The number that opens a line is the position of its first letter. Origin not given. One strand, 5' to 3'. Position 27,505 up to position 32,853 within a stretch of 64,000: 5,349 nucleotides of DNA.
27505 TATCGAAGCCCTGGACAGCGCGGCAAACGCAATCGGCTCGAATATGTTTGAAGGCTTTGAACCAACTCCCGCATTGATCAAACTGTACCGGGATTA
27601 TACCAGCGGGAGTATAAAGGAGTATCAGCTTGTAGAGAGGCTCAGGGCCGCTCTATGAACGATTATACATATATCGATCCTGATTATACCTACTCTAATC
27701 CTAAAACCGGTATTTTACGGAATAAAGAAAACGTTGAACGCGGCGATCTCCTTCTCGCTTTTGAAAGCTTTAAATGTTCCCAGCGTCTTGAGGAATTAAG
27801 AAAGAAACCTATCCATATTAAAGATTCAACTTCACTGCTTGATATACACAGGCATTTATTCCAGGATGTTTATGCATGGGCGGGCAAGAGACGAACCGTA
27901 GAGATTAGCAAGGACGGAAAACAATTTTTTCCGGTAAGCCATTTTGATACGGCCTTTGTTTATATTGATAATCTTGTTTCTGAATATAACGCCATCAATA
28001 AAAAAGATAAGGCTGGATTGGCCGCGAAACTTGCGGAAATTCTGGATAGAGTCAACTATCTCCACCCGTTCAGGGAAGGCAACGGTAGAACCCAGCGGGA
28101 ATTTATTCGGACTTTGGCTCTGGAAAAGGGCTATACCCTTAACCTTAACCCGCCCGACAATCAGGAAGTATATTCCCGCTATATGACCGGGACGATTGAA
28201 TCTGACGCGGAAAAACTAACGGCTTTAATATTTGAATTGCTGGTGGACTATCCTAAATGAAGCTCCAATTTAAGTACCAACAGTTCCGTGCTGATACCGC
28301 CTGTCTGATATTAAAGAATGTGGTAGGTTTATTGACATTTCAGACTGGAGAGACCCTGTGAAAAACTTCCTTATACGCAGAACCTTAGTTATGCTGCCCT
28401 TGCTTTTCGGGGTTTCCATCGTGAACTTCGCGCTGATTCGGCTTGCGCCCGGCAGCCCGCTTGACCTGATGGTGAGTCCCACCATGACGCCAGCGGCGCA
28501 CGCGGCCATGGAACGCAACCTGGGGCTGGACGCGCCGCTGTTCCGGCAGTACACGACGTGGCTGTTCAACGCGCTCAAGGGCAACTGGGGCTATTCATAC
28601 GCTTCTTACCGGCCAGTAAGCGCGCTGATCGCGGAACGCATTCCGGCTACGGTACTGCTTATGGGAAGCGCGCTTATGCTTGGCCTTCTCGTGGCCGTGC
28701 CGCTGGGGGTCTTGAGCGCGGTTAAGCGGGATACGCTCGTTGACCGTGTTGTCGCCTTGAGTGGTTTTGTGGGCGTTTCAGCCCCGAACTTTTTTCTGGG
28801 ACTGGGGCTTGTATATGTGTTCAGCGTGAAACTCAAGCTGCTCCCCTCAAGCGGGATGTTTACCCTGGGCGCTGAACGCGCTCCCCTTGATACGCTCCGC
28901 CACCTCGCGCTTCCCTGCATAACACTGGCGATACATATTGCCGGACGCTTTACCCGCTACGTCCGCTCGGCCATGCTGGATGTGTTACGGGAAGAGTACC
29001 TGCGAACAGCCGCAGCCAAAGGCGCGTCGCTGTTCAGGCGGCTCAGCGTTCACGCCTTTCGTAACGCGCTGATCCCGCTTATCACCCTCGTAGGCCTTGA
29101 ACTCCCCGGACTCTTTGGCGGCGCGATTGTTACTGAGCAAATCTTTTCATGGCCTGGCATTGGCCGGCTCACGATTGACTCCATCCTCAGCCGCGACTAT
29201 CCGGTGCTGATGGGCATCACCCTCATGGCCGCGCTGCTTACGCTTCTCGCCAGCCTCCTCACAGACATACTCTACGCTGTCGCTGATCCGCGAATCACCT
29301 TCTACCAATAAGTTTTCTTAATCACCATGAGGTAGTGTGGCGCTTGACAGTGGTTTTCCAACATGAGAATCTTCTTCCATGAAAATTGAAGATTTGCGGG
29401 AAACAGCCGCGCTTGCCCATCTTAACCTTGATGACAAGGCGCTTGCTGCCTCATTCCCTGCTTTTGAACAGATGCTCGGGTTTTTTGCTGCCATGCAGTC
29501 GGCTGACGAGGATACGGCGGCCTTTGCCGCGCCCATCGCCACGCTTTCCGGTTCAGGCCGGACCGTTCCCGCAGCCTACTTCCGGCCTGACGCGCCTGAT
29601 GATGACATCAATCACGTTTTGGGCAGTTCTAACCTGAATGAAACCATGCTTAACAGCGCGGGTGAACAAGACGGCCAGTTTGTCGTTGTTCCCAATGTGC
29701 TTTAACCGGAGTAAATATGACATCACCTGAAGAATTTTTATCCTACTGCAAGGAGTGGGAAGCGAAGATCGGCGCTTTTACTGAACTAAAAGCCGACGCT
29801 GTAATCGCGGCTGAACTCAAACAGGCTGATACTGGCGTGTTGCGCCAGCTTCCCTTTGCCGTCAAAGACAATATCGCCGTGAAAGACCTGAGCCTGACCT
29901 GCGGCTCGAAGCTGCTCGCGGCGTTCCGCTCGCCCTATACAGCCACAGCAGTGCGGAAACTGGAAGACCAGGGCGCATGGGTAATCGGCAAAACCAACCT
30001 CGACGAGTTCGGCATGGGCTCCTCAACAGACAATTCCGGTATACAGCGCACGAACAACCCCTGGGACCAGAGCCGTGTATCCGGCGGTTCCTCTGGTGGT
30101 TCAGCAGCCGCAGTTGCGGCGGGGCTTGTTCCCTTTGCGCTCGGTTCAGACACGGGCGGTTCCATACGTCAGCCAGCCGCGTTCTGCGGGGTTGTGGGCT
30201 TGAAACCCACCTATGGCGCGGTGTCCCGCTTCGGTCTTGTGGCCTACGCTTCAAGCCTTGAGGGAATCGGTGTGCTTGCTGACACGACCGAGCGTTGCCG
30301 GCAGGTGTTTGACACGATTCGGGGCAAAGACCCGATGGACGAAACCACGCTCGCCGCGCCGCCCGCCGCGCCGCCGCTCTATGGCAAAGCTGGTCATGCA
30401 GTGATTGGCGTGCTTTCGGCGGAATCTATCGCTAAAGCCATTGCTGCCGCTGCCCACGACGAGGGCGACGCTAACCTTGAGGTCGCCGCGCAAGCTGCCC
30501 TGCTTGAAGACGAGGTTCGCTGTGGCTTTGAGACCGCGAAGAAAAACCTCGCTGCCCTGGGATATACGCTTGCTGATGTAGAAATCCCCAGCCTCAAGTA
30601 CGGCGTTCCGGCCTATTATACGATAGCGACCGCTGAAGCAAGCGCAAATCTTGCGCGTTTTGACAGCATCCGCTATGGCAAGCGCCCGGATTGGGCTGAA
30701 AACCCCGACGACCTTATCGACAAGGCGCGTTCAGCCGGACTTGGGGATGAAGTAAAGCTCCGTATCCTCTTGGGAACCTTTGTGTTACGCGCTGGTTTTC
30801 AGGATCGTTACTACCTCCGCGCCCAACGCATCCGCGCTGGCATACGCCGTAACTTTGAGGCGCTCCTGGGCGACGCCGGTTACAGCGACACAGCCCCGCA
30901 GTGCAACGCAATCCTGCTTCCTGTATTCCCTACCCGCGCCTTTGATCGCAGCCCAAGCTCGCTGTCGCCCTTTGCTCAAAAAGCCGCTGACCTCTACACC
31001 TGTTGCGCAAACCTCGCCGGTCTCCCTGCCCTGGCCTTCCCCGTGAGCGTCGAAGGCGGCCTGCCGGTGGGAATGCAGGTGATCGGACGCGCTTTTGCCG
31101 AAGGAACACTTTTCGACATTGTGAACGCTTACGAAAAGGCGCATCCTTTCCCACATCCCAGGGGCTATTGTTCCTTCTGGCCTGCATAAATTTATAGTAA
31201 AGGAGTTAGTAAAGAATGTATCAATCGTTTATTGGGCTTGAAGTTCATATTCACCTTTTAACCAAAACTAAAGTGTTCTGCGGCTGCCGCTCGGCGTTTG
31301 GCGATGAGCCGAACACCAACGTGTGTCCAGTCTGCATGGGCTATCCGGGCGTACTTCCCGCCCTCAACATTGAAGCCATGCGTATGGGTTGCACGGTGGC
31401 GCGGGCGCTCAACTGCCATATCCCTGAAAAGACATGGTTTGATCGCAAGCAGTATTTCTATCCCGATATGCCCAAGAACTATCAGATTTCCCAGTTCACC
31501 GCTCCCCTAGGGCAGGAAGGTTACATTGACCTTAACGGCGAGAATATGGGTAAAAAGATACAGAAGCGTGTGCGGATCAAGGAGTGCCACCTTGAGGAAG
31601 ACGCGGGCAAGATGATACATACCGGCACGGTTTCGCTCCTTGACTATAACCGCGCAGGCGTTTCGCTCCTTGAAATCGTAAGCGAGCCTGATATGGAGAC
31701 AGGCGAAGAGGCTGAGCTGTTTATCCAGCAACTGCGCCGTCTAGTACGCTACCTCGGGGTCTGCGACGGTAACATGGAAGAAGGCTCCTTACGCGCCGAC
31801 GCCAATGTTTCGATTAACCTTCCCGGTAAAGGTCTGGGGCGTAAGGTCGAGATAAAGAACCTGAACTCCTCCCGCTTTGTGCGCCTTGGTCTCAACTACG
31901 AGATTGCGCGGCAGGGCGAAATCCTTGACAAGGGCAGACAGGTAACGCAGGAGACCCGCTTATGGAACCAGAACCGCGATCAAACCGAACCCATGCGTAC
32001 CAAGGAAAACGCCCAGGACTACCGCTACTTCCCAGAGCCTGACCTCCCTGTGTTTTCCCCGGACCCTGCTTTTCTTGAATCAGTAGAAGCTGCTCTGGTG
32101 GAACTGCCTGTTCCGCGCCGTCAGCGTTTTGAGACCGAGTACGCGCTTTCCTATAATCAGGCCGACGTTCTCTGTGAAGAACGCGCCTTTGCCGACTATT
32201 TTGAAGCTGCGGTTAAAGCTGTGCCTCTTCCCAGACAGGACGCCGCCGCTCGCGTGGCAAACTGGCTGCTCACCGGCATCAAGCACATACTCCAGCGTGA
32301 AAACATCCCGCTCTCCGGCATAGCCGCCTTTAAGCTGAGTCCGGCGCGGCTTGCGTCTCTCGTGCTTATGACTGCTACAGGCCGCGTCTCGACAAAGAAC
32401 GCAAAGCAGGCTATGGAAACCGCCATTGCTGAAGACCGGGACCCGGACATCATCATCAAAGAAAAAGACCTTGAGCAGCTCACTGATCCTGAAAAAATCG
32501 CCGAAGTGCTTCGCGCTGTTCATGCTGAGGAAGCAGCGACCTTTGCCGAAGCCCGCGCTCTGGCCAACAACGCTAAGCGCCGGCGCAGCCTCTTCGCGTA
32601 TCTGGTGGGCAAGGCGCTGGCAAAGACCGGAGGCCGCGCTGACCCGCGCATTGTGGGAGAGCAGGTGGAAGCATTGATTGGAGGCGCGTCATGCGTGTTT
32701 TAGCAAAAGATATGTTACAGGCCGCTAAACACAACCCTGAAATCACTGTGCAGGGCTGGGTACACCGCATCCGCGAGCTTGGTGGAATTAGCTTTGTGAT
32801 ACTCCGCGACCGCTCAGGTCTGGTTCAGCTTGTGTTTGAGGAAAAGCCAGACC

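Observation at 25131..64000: Five intergenic tandem arrays in 64 kb with a period locked to 21 or 23 bp, each with its own unit sequence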

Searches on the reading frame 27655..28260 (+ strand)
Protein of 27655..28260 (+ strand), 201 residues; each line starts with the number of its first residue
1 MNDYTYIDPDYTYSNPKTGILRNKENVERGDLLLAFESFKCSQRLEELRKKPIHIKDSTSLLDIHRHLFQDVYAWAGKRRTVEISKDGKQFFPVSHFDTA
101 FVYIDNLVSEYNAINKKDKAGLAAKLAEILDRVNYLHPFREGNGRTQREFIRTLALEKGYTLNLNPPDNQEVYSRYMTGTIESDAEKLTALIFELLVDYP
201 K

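Call 10: search_protein_families(library=pfam, proteins=[window:27655-28260:+])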
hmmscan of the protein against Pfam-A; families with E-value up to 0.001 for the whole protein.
window:27655-28260:+ (201 aa): 1 family
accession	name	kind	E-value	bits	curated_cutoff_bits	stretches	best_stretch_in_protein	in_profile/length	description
PF02661.23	Fic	-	9e-17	62.1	24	1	59-153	5-91/93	Fic/DOC family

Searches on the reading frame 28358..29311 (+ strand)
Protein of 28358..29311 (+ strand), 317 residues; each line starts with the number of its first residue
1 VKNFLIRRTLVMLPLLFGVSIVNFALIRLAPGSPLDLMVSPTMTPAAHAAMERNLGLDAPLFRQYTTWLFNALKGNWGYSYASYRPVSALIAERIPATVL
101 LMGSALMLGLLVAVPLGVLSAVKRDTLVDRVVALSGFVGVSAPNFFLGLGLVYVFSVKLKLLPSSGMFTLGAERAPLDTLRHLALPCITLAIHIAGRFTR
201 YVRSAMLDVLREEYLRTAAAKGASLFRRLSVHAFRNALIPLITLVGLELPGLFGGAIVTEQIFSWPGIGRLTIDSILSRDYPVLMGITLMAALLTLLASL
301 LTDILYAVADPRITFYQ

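Call 19: search_protein_families(library=pfam, proteins=[window:28358-29311:+], max_evalue=0.00001)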
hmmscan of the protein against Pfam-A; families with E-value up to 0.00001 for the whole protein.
window:28358-29311:+ (317 aa): 2 families
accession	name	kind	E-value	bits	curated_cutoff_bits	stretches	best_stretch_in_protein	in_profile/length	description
PF00528.27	BPD_transp_1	-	6.4e-40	137.3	26.4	1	113-314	1-183/184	Binding-protein-dependent transport system inner membrane component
PF19300.4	BPD_transp_1_N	-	3.7e-13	50.1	23.8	1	1-101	1-113/114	Binding-prot-dependent transport system membrane comp, N-term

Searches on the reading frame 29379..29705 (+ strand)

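Call 19: search_protein_families(library=pfam, proteins=[window:29379-29705:+], max_evalue=0.00001)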
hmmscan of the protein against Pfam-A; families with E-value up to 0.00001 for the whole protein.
window:29379-29705:+ (108 aa): 0 families

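Call 50: search_protein_families(library=ncbifam, proteins=[window:29379-29705:+], max_evalue=0.001)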
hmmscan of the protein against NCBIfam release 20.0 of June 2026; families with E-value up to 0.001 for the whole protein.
window:29379-29705:+ (108 aa): 1 family
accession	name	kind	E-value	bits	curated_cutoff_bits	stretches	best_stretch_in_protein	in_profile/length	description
TIGR00135.1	gatC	equivalog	3.5e-05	24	47.1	1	1-107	1-91/93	Asp-tRNA(Asn)/Glu-tRNA(Gln) amidotransferase subunit GatC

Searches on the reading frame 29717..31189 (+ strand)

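Call 19: search_protein_families(library=pfam, proteins=[window:29717-31189:+], max_evalue=0.00001)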
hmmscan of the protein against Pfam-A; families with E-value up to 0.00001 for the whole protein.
window:29717-31189:+ (490 aa): 1 family
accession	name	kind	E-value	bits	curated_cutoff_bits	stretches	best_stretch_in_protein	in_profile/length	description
PF01425.27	Amidase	-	2.3e-119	399.8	27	1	7-465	6-444/445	Amidase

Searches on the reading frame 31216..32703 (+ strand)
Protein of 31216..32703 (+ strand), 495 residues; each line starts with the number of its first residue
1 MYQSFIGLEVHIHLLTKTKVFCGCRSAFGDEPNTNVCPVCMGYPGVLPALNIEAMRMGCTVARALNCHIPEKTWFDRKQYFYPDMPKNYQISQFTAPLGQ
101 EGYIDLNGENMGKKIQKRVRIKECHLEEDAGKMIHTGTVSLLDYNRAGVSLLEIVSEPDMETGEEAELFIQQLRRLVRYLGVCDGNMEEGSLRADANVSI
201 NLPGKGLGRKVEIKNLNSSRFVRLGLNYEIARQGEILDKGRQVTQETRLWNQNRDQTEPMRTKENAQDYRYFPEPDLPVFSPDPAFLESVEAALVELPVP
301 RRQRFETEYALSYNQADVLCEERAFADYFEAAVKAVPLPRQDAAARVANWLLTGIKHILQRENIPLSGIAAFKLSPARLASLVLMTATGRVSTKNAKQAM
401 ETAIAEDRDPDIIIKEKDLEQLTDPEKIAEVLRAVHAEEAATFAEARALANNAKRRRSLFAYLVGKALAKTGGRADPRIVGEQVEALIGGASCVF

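Call 19: search_protein_families(library=pfam, proteins=[window:31216-32703:+], max_evalue=0.00001)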
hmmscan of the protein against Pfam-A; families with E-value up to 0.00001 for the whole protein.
window:31216-32703:+ (495 aa): 2 families
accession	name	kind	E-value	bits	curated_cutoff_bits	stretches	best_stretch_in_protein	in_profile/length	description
PF02934.20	GatB_N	-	5e-109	364.2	23.4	1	5-285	2-274/277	GatB/GatE catalytic domain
PF02637.23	GatB_Yqey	-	1.2e-24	87.3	27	1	327-486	1-146/148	GatB domain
